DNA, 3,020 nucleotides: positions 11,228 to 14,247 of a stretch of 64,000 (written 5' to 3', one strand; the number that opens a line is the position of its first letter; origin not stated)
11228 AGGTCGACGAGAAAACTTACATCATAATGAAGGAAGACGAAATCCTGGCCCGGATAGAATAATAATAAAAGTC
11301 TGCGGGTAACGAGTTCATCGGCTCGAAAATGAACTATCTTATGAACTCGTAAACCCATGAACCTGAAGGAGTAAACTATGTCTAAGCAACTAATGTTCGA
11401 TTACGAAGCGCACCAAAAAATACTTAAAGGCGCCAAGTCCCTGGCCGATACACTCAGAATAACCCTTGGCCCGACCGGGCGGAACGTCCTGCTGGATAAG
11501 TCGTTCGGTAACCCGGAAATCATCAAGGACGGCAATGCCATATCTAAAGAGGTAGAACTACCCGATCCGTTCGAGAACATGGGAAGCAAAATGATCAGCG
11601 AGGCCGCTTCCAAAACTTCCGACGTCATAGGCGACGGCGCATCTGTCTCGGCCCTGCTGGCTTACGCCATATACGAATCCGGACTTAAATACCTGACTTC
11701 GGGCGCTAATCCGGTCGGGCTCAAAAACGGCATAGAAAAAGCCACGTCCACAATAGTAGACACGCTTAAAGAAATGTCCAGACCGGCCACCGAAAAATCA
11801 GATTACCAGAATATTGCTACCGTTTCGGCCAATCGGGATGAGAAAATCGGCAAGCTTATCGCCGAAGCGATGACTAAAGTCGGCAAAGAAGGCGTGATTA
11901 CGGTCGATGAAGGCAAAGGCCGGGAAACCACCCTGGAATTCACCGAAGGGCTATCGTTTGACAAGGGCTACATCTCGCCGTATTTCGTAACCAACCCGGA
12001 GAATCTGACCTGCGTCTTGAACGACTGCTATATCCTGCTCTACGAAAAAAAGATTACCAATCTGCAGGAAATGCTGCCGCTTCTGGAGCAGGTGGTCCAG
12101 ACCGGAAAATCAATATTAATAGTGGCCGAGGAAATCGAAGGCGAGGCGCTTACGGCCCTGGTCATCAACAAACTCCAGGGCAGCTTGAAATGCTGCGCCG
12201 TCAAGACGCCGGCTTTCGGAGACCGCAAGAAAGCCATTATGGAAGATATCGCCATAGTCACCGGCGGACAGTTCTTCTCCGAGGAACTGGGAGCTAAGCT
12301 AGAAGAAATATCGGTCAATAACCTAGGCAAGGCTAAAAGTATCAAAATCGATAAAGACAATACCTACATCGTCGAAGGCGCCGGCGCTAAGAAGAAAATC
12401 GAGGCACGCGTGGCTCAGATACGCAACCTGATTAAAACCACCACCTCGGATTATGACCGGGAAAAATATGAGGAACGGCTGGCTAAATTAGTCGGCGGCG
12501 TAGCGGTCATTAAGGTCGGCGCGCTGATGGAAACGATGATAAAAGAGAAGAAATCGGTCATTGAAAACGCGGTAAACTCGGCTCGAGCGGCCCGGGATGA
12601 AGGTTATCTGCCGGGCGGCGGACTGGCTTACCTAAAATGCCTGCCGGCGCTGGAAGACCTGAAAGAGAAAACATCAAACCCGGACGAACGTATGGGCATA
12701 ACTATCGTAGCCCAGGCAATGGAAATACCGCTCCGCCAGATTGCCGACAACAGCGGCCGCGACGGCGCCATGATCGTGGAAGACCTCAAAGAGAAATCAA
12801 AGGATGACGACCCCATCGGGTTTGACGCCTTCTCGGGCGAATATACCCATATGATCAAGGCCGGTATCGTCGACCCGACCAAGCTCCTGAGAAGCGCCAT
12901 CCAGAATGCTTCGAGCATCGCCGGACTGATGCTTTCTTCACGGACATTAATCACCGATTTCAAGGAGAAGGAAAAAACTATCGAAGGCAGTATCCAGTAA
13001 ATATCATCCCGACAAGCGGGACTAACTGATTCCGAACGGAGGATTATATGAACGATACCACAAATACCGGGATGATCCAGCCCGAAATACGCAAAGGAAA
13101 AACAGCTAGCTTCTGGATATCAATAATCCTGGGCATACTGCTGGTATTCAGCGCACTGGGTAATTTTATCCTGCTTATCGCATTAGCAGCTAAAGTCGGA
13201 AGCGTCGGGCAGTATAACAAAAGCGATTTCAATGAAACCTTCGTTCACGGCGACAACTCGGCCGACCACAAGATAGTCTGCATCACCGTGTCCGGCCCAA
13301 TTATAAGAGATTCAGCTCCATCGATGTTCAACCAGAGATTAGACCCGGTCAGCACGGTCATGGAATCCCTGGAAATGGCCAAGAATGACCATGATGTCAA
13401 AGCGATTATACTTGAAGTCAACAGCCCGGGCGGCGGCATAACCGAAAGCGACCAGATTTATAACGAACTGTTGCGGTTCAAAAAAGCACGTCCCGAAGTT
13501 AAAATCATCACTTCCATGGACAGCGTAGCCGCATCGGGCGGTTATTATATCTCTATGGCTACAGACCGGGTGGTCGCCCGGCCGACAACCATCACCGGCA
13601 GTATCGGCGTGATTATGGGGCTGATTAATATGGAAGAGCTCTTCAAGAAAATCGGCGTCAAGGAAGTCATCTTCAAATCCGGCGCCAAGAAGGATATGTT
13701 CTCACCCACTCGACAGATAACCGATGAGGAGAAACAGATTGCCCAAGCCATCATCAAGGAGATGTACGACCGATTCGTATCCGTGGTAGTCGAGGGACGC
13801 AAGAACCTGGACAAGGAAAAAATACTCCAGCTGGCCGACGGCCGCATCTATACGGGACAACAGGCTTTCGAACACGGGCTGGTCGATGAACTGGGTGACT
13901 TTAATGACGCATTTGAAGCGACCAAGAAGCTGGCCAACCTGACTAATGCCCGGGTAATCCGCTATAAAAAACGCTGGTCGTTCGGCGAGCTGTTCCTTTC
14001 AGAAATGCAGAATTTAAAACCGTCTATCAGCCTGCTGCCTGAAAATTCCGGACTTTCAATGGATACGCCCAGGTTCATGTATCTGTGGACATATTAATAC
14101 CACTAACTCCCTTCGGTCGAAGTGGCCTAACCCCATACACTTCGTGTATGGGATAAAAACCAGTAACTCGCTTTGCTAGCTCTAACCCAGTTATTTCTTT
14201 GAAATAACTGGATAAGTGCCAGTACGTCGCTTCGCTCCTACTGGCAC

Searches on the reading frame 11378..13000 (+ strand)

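Call 77: search_protein_families(library=pfam, proteins=[window:11378-13000:+], max_evalue=0.00001)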
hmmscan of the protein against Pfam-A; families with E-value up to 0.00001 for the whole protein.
window:11378-13000:+ (540 aa): 1 family
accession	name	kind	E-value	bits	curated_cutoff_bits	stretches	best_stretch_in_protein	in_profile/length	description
PF00118.29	Cpn60_TCP1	-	5e-71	240.3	34.3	1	22-525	1-486/490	TCP-1/cpn60 chaperonin family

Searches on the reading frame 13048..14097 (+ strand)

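Call 77: search_protein_families(library=pfam, proteins=[window:13048-14097:+], max_evalue=0.00001)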
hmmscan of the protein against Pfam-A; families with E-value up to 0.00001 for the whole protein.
window:13048-14097:+ (349 aa): 3 families
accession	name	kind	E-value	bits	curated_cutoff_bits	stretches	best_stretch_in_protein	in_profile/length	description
PF01343.23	Peptidase_S49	-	1.3e-47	162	24.9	1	150-298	6-153/154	Peptidase family S49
PF25145.1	NfeD1b_N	-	8.2e-09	35.7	40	1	106-191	21-100/189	NfeD1b, N-terminal domain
PF00574.28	CLP_protease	-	6.4e-07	29.8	20.2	0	103-174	32-98/182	Clp protease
